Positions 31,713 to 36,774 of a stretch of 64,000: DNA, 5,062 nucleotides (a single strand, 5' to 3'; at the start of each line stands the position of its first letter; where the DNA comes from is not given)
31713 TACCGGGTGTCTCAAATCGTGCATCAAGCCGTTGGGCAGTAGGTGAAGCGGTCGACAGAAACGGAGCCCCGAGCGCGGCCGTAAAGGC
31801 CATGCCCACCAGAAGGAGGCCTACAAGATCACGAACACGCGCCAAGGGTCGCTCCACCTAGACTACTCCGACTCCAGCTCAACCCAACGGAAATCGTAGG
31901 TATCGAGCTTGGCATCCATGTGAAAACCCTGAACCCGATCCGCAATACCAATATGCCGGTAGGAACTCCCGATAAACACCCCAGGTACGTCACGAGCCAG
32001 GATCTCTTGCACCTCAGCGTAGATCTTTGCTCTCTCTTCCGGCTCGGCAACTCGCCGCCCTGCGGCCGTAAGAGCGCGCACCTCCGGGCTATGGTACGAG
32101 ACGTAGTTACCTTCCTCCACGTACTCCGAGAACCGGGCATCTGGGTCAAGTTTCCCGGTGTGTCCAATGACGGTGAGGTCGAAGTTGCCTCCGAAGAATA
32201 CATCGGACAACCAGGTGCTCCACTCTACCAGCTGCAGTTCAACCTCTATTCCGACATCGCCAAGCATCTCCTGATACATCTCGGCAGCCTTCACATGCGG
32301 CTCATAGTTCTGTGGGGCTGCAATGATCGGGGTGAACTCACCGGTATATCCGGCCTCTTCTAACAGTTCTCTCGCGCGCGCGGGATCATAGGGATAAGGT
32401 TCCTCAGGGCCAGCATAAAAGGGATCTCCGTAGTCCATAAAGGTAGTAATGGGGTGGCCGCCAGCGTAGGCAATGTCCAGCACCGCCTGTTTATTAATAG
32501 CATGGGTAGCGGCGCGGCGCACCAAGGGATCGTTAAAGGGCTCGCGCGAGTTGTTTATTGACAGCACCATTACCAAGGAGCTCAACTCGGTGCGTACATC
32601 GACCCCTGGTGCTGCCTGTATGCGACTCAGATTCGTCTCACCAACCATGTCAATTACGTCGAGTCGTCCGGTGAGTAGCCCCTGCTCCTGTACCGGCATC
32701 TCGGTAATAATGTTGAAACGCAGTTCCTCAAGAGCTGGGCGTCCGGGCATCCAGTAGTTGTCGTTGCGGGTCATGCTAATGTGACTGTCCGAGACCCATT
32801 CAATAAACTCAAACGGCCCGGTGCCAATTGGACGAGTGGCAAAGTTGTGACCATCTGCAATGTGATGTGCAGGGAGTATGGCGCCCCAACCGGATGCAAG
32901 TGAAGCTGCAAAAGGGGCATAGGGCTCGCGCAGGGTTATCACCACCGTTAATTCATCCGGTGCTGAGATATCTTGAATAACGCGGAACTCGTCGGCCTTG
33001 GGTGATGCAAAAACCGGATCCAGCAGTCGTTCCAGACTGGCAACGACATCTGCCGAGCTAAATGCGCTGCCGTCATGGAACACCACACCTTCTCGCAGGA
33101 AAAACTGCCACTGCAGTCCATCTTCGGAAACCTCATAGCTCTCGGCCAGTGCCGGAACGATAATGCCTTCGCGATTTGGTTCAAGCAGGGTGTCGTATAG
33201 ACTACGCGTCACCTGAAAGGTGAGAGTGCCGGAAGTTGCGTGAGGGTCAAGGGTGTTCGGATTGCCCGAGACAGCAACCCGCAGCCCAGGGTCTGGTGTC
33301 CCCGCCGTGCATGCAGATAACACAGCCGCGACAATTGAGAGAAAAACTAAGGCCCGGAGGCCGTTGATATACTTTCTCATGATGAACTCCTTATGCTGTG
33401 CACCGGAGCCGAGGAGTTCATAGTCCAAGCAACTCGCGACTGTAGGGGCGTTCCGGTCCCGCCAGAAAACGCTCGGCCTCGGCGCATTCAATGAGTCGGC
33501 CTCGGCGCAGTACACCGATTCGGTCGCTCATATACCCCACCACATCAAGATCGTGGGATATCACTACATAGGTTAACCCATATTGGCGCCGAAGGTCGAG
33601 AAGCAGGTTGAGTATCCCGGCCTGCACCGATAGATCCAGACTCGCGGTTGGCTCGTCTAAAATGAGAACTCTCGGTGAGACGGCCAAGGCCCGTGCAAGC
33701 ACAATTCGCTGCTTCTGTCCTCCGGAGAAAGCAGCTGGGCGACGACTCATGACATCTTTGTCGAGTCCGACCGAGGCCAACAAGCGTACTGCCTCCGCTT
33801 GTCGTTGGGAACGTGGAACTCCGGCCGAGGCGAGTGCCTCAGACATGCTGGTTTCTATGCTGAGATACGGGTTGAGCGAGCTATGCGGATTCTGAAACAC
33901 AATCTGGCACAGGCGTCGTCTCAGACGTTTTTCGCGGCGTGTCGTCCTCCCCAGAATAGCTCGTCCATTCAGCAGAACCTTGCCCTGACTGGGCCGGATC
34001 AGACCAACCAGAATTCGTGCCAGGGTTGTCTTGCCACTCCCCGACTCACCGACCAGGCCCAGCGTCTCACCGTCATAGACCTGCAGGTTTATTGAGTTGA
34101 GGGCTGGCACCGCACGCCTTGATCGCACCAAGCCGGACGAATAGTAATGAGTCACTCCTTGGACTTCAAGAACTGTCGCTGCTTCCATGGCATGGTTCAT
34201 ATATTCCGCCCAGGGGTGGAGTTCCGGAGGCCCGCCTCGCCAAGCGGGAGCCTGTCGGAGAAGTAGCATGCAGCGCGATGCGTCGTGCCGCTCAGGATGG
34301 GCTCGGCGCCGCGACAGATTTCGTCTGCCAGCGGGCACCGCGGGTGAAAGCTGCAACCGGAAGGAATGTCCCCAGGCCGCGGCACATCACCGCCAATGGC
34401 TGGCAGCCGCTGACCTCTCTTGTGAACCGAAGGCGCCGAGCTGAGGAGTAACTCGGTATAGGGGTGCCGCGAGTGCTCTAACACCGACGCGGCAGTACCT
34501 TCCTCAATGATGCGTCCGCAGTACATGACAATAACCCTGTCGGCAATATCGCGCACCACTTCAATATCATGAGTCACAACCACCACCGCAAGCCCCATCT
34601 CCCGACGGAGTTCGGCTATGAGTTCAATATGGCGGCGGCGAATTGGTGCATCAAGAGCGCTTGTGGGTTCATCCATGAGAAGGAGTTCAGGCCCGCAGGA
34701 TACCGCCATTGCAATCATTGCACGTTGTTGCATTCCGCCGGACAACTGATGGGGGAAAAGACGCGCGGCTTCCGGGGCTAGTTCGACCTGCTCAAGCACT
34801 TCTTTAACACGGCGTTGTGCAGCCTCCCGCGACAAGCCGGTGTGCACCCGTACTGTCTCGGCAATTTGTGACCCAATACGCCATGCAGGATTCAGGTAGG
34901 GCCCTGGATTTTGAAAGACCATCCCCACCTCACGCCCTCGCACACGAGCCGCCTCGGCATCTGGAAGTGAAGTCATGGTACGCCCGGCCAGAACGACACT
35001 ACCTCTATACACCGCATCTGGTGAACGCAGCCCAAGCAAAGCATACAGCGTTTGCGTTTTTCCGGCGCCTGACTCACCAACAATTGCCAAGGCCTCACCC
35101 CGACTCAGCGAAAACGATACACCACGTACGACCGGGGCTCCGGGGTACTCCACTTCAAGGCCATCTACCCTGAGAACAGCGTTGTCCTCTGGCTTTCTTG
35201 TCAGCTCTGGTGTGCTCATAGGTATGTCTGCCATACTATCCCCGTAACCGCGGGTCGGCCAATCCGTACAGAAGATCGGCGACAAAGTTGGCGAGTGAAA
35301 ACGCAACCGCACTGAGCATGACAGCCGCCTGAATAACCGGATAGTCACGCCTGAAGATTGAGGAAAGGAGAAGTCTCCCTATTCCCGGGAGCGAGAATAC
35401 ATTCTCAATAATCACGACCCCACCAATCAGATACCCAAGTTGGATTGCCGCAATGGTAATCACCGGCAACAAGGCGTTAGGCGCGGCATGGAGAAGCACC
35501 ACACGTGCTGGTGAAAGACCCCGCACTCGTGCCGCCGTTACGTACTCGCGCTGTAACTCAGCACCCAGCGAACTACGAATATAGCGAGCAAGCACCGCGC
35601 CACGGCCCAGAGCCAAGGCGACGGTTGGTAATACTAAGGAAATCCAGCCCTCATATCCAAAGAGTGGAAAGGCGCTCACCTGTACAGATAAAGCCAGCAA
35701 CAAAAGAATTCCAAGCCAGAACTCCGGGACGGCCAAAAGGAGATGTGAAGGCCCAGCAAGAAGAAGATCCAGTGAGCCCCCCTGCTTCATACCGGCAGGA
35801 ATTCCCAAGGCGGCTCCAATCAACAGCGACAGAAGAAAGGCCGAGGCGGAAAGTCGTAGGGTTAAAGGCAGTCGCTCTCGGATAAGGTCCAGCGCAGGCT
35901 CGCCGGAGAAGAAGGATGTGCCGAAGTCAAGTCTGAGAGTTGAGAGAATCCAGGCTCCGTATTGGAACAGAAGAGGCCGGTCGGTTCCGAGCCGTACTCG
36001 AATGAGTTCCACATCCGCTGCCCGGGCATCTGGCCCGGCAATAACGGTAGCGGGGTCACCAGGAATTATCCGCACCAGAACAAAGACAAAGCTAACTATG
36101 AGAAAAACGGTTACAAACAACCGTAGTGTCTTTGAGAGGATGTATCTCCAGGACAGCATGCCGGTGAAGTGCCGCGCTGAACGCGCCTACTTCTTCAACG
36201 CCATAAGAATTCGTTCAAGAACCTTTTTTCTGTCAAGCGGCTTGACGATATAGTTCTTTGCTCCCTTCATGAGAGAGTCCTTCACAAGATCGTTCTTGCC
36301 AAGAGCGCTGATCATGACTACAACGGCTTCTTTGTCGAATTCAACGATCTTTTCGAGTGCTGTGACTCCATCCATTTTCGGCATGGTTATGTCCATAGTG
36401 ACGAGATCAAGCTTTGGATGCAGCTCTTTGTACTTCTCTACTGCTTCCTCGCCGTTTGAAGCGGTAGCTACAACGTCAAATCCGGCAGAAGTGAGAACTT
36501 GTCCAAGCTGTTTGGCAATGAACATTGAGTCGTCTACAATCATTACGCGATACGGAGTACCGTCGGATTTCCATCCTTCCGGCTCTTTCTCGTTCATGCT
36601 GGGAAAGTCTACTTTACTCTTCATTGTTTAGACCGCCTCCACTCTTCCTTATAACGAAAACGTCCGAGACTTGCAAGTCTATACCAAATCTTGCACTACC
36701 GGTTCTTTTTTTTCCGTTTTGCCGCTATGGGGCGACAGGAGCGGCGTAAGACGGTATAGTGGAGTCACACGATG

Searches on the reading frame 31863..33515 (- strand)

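Call 47: search_protein_families(library=pfam, proteins=[window:31863-33515:-], max_evalue=0.00001)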
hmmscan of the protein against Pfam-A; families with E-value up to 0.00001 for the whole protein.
window:31863-33515:- (550 aa): 1 family
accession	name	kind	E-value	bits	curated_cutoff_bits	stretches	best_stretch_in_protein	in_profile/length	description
PF00496.27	SBP_bac_5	-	2.4e-90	303.7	32.4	1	119-465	2-360/368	Bacterial extracellular solute-binding proteins, family 5 Middle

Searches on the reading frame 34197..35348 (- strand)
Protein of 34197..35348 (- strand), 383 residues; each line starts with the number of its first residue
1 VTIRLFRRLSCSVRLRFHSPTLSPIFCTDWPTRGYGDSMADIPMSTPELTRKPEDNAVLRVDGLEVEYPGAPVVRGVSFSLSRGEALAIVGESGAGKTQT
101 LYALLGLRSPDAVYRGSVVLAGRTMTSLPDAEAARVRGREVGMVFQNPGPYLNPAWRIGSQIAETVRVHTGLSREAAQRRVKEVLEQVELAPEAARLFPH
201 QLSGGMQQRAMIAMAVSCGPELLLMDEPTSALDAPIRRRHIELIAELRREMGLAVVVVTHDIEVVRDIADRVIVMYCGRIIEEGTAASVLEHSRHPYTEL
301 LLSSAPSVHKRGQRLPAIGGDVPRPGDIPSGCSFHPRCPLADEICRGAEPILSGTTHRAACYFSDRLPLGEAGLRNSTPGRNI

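Call 7: search_protein_families(library=pfam, proteins=[window:34197-35348:-])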
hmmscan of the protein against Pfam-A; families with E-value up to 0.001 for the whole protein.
window:34197-35348:- (383 aa): 5 families
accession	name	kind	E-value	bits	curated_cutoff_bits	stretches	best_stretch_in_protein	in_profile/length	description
PF00005.33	ABC_tran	-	2.5e-29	103.1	25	1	75-230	2-137/137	ABC transporter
PF08352.17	oligo_HPY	-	8e-20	71.4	27.1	1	281-345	1-65/65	Oligopeptide/dipeptide transporter, C-terminal region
PF02463.25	SMC_N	-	5.6e-08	32.9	40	1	87-275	27-211/220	RecF/RecN/SMC N terminal domain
PF13304.12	AAA_21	-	8.7e-08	33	27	1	199-265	235-303/304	AAA domain, putative AbiEii toxin, Type IV TA system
PF09818.15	ABC_ATPase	-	1.6e-05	24.5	23.2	1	173-276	129-247/283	P-loop domain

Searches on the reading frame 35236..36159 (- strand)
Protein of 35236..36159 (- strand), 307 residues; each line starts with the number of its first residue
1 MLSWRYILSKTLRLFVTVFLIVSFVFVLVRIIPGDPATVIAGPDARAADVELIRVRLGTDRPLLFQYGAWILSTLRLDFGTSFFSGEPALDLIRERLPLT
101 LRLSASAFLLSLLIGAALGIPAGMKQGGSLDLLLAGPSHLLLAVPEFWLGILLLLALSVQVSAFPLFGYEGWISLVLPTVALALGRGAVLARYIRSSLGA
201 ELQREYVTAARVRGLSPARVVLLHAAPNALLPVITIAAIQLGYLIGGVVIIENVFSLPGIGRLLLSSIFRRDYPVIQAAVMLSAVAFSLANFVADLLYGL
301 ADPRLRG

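Call 7: search_protein_families(library=pfam, proteins=[window:35236-36159:-])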
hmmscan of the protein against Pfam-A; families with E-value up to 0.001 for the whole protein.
window:35236-36159:- (307 aa): 2 families
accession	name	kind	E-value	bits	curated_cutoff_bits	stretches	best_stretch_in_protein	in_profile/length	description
PF00528.27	BPD_transp_1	-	5.9e-37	127.6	26.4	1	115-306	1-183/184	Binding-protein-dependent transport system inner membrane component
PF19300.4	BPD_transp_1_N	-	2.6e-13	50.6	23.8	1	5-103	3-113/114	Binding-prot-dependent transport system membrane comp, N-term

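Call 33: search_protein_families(library=ncbifam, proteins=[window:35236-36159:-], max_evalue=0.00001)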
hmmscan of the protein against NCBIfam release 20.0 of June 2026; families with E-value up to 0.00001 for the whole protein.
window:35236-36159:- (307 aa): 19 families
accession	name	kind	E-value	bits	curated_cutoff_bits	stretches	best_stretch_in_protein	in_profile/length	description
NF045470.1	Opp2B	equivalog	4.9e-87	291.9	350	1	12-306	3-300/300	nickel ABC transporter permease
TIGR02789.1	nickel_nikB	equivalog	7.7e-75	252.2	447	1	5-306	3-307/314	nickel ABC transporter permease subunit NikB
NF045469.1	Opp1B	equivalog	3.5e-73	246.8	380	1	5-306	3-307/307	nickel/cobalt ABC transporter permease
NF007677.0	PRK10352.1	equivalog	6.4e-68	229.1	433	1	4-306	2-307/314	nickel ABC transporter permease subunit NikB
NF011661.0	PRK15081.1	equivalog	8.5e-67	225.8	463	1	5-306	3-304/306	glutathione ABC transporter permease GsiC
NF045471.1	Opp3B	equivalog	3.4e-62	210.6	480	1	5-306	3-303/308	oligopeptide ABC transporter permease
NF045472.1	Opp4B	equivalog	2.5e-59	201.2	450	1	4-306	2-319/319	oligopeptide ABC transporter permease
NF008161.0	PRK10914.1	equivalog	4.5e-51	174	590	2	174-306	204-336/339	dipeptide ABC transporter permease DppB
NF007008.0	PRK09471.1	equivalog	7.6e-45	153.7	388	1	5-306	3-305/306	oligopeptide ABC transporter permease OppB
NF011690.0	PRK15110.1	equivalog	7.2e-33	114.4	432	2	175-303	183-311/321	putrescine export ABC transporter permease SapB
NF011712.0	PRK15133.1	subfamily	4.6e-30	104.8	445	2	175-305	228-359/364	microcin C ABC transporter permease YejB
NF043081.1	MMSYN1_0165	equivalog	7.9e-26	90.9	350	1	86-305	164-384/388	oligopeptide ABC transporter permease OppB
NF045476.1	Opp4C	equivalog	6.2e-11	42.1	350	1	100-261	79-222/278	oligopeptide ABC transporter permease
NF045474.1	Opp2C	equivalog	1.1e-10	41.5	300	1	99-245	41-172/236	nickel transporter permease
TIGR02790.1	nickel_nikC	equivalog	1.7e-09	37.7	358.45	1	100-245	64-194/258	nickel ABC transporter permease subunit NikC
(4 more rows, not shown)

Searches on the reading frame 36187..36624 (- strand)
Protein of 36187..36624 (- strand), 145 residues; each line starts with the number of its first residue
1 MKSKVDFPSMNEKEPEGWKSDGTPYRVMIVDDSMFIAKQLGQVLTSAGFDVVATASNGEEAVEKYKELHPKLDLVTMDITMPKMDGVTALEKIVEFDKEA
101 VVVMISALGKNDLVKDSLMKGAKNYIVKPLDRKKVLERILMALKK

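Call 7: search_protein_families(library=pfam, proteins=[window:36187-36624:-])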
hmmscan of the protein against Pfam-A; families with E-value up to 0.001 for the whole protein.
window:36187-36624:- (145 aa): 1 family
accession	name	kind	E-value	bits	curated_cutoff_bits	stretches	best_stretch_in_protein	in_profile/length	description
PF00072.30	Response_reg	-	9.9e-27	93.7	30.2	1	27-139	1-110/111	Response regulator receiver domain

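Call 33: search_protein_families(library=ncbifam, proteins=[window:36187-36624:-], max_evalue=0.00001)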
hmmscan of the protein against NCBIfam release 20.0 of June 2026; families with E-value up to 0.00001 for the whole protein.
window:36187-36624:- (145 aa): 92 families (the best 25 are shown)
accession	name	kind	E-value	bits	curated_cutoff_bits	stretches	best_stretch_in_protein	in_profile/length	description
NF041367.1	CheY_Halo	equivalog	3.6e-28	98.2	200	1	27-139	1-110/114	chemotaxis protein CheY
NF001965.0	PRK00742.1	subfamily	2.5e-24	86.2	293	1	24-132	3-111/357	chemotaxis-specific protein-glutamate methyltransferase CheB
TIGR02875.1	spore_0_A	equivalog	1.8e-20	73.3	200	1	26-140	4-119/262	sporulation transcription factor Spo0A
NF008469.0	PRK11361.1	equivalog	4.1e-20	71.9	714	1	25-135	5-112/461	acetoacetate metabolism transcriptional regulator AtoC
NF009206.0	PRK12555.1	subfamily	7e-19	68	342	1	26-130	2-106/340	chemotaxis-specific protein-glutamate methyltransferase CheB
NF007935.0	PRK10651.1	equivalog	2.6e-18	66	250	1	23-140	5-121/216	two-component system response regulator NarL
NF045944.1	ResRegRpaBCyano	equivalog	5.5e-17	61.9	330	1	28-144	1-113/229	response regulator transcription factor RpaB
NF040689.1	MtrAB_MtrA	equivalog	8.9e-17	61.2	300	1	27-143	1-113/219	MtrAB system response regulator MtrA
NF045505.1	RR_RssB_Pseudo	equivalog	1.7e-16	60.3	700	1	26-140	7-118/394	two-component system response regulator RssB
NF052445.1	RespRegMctR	equivalog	4.2e-16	59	300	1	25-139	2-115/205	two-component system response regulator MctR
NF041733.1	resp_reg_CseB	equivalog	5.5e-16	58.6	350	1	26-144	2-116/228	two-component system response regulator CseB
NF007969.0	PRK10693.1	equivalog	3.2e-15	56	329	1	26-140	9-120/337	two-component system response regulator RssB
NF008318.0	PRK11107.1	equivalog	3.4e-15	55.2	890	1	16-141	659-782/920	two-component sensor histidine kinase BarA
NF051850.1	RespRegRprY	equivalog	2.7e-14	53.1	370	1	26-143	6-120/234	response regulator transcription factor RprY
NF051870.1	NAssimRespRegNtrX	equivalog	3.4e-14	52.6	600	1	27-142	4-118/452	nitrogen assimilation response regulator NtrX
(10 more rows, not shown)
